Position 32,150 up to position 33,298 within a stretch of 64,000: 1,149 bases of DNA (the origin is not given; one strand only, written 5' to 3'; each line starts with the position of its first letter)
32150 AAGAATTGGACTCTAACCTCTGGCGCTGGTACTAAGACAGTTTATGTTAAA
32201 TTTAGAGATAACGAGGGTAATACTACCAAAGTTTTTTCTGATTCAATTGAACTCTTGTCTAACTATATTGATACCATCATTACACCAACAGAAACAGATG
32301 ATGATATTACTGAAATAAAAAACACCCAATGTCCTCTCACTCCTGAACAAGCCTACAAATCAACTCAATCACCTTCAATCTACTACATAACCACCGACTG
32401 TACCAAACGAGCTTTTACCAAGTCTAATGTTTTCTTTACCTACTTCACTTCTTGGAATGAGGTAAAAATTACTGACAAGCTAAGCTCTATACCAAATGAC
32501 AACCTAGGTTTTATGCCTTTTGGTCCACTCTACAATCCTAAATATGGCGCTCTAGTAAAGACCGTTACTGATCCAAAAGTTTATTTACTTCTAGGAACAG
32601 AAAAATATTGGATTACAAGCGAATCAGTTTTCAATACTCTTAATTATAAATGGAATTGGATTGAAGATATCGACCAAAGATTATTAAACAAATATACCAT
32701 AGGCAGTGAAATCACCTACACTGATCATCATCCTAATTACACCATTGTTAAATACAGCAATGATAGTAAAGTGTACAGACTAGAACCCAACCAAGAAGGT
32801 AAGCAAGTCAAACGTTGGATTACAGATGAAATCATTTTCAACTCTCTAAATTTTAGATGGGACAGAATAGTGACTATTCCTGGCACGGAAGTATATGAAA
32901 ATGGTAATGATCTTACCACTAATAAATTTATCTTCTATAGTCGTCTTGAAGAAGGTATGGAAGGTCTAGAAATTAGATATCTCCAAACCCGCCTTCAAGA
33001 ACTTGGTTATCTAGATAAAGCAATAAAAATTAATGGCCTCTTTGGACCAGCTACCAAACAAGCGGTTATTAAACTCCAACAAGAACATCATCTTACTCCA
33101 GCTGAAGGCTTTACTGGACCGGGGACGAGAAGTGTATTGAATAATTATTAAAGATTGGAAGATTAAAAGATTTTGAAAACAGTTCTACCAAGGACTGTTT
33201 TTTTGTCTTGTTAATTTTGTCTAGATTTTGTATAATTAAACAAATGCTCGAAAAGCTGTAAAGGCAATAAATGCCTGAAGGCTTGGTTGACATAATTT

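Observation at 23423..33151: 3242-aa envelope-spanning giant protein with sialidase-like Asp-box modules and a peptidoglycan-binding tail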

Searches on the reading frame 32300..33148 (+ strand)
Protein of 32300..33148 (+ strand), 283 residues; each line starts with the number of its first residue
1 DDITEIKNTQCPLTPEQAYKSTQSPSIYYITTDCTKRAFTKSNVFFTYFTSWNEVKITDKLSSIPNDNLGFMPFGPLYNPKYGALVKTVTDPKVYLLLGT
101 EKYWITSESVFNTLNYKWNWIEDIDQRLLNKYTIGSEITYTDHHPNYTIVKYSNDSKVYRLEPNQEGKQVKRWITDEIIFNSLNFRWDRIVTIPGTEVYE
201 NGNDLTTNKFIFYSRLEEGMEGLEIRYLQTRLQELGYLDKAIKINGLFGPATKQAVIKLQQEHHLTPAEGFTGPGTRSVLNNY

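Call 20: find_homologous_proteins(query=window:32300-33148:+, max_evalue=0.001)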
Query window:32300-33148:+ (283 aa): 89 proteins with E <= 0.001 among 464 candidates.
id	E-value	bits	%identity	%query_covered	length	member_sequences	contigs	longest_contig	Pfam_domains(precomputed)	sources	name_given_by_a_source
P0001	2.9e-123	429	71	96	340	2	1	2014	PF01471.24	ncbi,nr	ncbi:peptidoglycan-binding protein [candidate division WWE3 bacterium]|nr:peptidoglycan-binding prot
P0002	3.0e-95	337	58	96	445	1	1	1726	PF01471.24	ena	-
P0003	2.7e-93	330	73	71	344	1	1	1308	-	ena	-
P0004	3.0e-87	310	69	72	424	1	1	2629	-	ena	-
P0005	1.3e-84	302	67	69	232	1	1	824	-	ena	-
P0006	1.8e-84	301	67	70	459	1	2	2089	-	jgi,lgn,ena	-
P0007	6.5e-84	300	67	70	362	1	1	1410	-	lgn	-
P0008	5.7e-83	296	66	69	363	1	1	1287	-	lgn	-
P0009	7.3e-83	296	64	71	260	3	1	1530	PF19077.7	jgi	jgi:hypothetical protein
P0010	9.9e-83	296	67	68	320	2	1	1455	PF19077.7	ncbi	ncbi:MAG: Ig-like domain-containing protein, partial [Patescibacteria group bacterium]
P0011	1.5e-82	295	49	96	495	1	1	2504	PF01471.24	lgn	-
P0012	9.5e-82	292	62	71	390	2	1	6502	PF00188.33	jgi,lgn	jgi:uncharacterized protein YkwD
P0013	1.3e-81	292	65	70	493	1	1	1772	PF00041.28,PF16656.12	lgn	-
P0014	1.5e-81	292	66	70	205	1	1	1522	-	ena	-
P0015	2.2e-81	291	66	69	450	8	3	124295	PF16656.12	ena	-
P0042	4.4e-74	267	58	74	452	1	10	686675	-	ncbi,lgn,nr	ncbi:MAG: hypothetical protein HYY51_01665 [Candidatus Magasanikbacteria bacterium]|nr:hypothetical 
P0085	8.8e-48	181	42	77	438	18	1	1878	-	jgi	-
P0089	4.3e-10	57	30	61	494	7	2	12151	-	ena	-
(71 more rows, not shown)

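Call 66: search_protein_families(library=pfam, proteins=[P0089, P0042, P0085], max_evalue=1)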
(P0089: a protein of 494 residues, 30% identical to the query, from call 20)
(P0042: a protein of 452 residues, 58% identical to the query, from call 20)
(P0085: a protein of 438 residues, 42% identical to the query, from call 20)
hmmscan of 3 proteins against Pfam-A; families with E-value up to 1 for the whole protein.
P0089 (494 aa): 1 family
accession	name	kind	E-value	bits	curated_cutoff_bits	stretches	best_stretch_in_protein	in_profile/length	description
PF10342.15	Kre9_KNH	-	0.24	12.6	24.6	1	162-223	2-67/94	Kre9/KNH-like N-terminal Ig-like domain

P0042 (452 aa): 1 family
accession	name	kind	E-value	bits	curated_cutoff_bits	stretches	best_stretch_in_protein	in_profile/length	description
PF12153.13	CAP18_C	-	0.42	11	20.5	1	340-348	19-27/28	LPS binding domain of CAP18 (C terminal)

P0085 (438 aa): 0 families
